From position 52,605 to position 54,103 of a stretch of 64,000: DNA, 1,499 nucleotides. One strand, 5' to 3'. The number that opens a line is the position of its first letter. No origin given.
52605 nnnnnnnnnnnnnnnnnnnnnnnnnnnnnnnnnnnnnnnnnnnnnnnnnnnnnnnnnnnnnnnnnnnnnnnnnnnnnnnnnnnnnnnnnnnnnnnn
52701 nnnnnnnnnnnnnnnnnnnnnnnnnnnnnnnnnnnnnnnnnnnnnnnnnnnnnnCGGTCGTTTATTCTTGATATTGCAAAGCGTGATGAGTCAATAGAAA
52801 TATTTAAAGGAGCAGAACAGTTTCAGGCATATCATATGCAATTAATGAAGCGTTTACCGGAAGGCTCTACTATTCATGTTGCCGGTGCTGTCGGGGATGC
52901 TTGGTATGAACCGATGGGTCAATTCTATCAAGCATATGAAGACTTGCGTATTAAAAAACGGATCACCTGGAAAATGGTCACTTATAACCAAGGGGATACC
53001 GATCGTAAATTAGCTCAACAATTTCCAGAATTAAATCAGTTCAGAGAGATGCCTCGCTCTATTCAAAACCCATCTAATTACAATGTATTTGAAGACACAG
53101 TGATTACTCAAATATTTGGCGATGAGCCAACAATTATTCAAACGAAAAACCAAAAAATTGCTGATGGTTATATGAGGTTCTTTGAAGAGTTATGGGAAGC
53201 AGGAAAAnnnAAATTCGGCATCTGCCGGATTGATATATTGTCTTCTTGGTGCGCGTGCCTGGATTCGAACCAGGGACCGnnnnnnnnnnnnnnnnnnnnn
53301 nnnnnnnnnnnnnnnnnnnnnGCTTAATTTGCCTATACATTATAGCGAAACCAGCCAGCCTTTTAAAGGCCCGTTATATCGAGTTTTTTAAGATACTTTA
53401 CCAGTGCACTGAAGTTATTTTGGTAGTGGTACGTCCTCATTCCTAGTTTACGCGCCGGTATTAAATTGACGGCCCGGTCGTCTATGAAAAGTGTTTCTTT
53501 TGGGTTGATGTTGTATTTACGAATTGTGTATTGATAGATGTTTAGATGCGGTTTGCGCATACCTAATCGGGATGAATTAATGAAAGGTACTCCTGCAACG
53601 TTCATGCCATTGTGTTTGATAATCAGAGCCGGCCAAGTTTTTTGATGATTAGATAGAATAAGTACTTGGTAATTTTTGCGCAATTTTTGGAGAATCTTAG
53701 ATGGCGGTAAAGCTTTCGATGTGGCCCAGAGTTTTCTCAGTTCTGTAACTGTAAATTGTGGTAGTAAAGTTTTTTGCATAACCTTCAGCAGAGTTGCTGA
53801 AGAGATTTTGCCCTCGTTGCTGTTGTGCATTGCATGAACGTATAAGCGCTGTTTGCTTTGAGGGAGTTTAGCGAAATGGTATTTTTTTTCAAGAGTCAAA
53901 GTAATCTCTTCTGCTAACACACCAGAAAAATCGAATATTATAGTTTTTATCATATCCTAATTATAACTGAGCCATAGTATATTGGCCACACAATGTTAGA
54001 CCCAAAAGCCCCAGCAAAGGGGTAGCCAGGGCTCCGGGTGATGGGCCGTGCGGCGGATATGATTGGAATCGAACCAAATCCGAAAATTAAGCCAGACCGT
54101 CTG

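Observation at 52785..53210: ABC ATPase carries a C-terminal domain homologous to the effector domain of the local TrmB regulators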

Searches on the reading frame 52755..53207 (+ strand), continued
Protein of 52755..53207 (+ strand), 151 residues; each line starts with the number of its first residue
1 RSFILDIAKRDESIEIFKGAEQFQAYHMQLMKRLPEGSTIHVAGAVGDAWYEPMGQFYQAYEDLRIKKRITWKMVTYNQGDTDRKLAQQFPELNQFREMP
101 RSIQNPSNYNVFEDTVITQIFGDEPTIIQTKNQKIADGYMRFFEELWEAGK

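Call 76: search_protein_families(library=pfam, alignment_id=A2, max_evalue=1)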
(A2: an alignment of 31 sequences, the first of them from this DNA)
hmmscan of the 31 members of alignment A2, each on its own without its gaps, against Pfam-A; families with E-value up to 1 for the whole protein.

A. member 1, seq(151 aa): 2 families
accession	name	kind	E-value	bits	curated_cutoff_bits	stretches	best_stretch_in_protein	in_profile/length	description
PF08756.15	YfkB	-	0.13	12.5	25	1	104-144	73-113/151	YfkB-like domain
PF23187.1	UBX7_N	-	0.15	12.6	27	1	85-125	58-98/110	UBX7 N-terminal domain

B. families by the number of members that match (of 31 scanned): 15 families
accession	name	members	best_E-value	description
PF24217.1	DUF7436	3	0.00057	Family of unknown function (DUF7436)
PF08756.15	YfkB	2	0.026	YfkB-like domain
PF00268.27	Ribonuc_red_sm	1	0.011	Ribonucleotide reductase, small chain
PF16229.10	DUF4888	1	0.02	Domain of unknown function (DUF4888)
PF22335.1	Cas10-Cmr2_palm2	1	0.028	Cas10/Cmr2, second palm domain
PF01700.22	Orbi_VP3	1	0.03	Orbivirus VP3 (T2) protein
PF13313.11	DUF4082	1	0.039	Domain of unknown function (DUF4082)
PF23510.1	Microp_apicomplexa_6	1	0.062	Apicomplexa microprotein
PF19103.5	DUF5790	1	0.087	Family of unknown function (DUF5790)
PF01493.24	GXGXG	1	0.09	GXGXG motif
PF18469.7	PH_18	1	0.11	Pleckstrin homology domain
PF02582.19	DUF155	1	0.11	RMND1/Sif2-Sif3/Mrx10, DUF155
PF23187.1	UBX7_N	1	0.15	UBX7 N-terminal domain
PF17876.7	CSD2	1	0.22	Cold shock domain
PF09612.15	HtrL_YibB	1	0.29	Bacterial protein of unknown function (HtrL_YibB)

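Call 83: find_related_loci(query=A4, collection=genome_contigs, flank=6000)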
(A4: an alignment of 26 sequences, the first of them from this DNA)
Query A4 (143 aa) in genome_contigs; peptide patterns used: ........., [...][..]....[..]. (x = any residue, [..] = any of these).
70 stretches matched a pattern; 26 encode a relative of the query (tblastn E <= 1e-3); 26 distinct loci.
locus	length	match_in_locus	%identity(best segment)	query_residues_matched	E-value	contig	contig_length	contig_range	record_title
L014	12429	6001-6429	83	1-143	1e-83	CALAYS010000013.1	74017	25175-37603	MAG TPA_asm: uncultured bacterium isolate SRR6231146_bin.88_CONCOCT_v1.1_MAG genome assembly, contig: ERZ650289.32, whol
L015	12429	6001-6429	80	1-143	6e-82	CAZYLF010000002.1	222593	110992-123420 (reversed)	MAG TPA_asm: uncultured Candidatus Saccharibacteria bacterium isolate SRP292972_co3_71 genome assembly, contig: NODE_84_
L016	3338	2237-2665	80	1-143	8e-82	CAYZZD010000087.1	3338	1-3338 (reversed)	MAG TPA_asm: uncultured Candidatus Saccharibacteria bacterium isolate SRP135725_co1_105 genome assembly, contig: NODE_50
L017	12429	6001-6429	80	1-143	3e-81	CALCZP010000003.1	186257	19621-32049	MAG TPA_asm: uncultured bacterium isolate SRR6231138_bin.7_CONCOCT_v1.1_MAG genome assembly, contig: ERZ650240.3, whole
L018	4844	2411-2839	80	1-143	1e-80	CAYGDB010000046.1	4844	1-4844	MAG TPA_asm: uncultured Candidatus Saccharibacteria bacterium isolate ERP113451_co1_290 genome assembly, contig: NODE_25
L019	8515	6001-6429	78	1-143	5e-79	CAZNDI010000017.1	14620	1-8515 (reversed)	MAG TPA_asm: uncultured Candidatus Peribacteria bacterium isolate binchicken_co73_89 genome assembly, contig: NODE_683_l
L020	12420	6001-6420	80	1-140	8e-79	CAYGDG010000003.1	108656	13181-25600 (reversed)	MAG TPA_asm: uncultured Candidatus Saccharibacteria bacterium isolate ERP113451_co1_245 genome assembly, contig: NODE_84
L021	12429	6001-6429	76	1-143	3e-77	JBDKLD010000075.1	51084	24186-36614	MAG: Candidatus Parcubacteria bacterium isolate hopbrook_2019_sw_WHONDRS-S19S_0012_B_bin.21 scaffold_417990, whole genom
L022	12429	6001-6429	76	1-143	5e-77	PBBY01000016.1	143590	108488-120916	MAG: Candidatus Magasanikiibacteriota bacterium isolate SP4150 MHASMcontig_1595873, whole genome shotgun sequence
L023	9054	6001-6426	75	1-142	7e-77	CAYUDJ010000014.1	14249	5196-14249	MAG TPA_asm: uncultured Candidatus Saccharibacteria bacterium isolate SRP219642_co5_29 genome assembly, contig: NODE_618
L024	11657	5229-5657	75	1-143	1e-76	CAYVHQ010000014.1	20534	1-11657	MAG TPA_asm: uncultured Gammaproteobacteria bacterium isolate SRP286056_co1_702 genome assembly, contig: NODE_3092_lengt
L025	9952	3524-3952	75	1-143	4e-76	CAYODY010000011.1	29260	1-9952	MAG TPA_asm: uncultured Candidatus Saccharibacteria bacterium isolate SRP286056_co2_146 genome assembly, contig: NODE_22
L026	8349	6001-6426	75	1-142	3e-76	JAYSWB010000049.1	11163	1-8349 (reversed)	MAG: bacterium isolate GFS_12865 GFS_12865_48, whole genome shotgun sequence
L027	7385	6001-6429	71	1-143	3e-74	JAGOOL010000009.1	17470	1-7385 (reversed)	MAG: Candidatus Paceibacterota bacterium isolate Gw_Bodden_bin_259 Gw_Bodden_3972_length_17470_cov_6.819408, whole genom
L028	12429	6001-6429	71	1-143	3e-73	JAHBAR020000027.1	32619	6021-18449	MAG: Candidatus Kerfeldbacteria bacterium isolate AQU-08 c_000000131924, whole genome shotgun sequence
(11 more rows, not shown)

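Call 87: find_encoding_contigs(protein=P0012, flank=6000, max_places=4)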
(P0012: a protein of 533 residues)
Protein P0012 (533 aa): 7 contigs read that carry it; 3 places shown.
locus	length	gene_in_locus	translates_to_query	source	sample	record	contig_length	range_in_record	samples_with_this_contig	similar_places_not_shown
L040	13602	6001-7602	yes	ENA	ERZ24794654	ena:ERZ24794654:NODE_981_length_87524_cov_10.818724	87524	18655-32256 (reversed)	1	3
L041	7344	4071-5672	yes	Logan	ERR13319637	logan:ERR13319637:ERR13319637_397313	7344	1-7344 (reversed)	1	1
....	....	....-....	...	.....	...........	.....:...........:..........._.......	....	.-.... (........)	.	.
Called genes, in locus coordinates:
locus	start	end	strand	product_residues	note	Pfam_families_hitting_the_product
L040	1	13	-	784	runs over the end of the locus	PF01510:Amidase_2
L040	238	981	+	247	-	PF27704:GuanidinoAc_N-MeTrfase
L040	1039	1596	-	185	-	PF00561:Abhydrolase_1 (faint), PF06821:Ser_hydrolase, PF10230:LIDHydrolase (faint)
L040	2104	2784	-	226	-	-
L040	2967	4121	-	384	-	PF04348:LppC (weak), PF13433:Peripla_BP_5, PF13458:Peripla_BP_6, PF01094:ANF_receptor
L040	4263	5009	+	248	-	PF01978:TrmB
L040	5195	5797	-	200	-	-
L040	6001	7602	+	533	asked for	PF01978:TrmB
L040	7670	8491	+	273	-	-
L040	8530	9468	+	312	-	PF01479:S4, PF00849:PseudoU_synth_2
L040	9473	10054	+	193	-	PF00625:Guanylate_kin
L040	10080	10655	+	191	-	-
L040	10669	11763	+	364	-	PF03462:PCRF, PF00472:RF-1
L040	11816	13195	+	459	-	PF00587:tRNA-synt_2b, PF03129:HGTP_anticodon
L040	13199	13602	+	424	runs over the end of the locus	PF00675:Peptidase_M16, PF05193:Peptidase_M16_C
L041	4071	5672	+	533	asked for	PF01978:TrmB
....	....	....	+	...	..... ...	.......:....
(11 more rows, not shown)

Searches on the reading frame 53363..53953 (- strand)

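Call 4: search_protein_families(library=pfam, proteins=[window:53363-53953:-], max_evalue=1)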
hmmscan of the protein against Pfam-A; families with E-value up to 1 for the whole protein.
window:53363-53953:- (196 aa): 6 families
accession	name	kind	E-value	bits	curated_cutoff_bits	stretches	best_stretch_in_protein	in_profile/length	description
PF00702.32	Hydrolase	-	3e-13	51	26.4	1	2-171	1-191/191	haloacid dehalogenase-like hydrolase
PF13419.12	HAD_2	-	4.6e-10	40.3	23.8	1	5-174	1-175/178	Haloacid dehalogenase-like hydrolase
PF13242.12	Hydrolase_like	-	0.0043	17.4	22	1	132-177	2-48/75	HAD-hyrolase-like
PF05450.20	Nicastrin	-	0.017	15.1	25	1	33-106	102-174/218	Nicastrin large lobe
PF08645.17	PNK3P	-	0.065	13.4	22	0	81-161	32-127/161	Polynucleotide kinase 3 phosphatase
PF09890.14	DUF2117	-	0.15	11.5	25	1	71-106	44-79/325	Uncharacterized protein conserved in archaea (DUF2117)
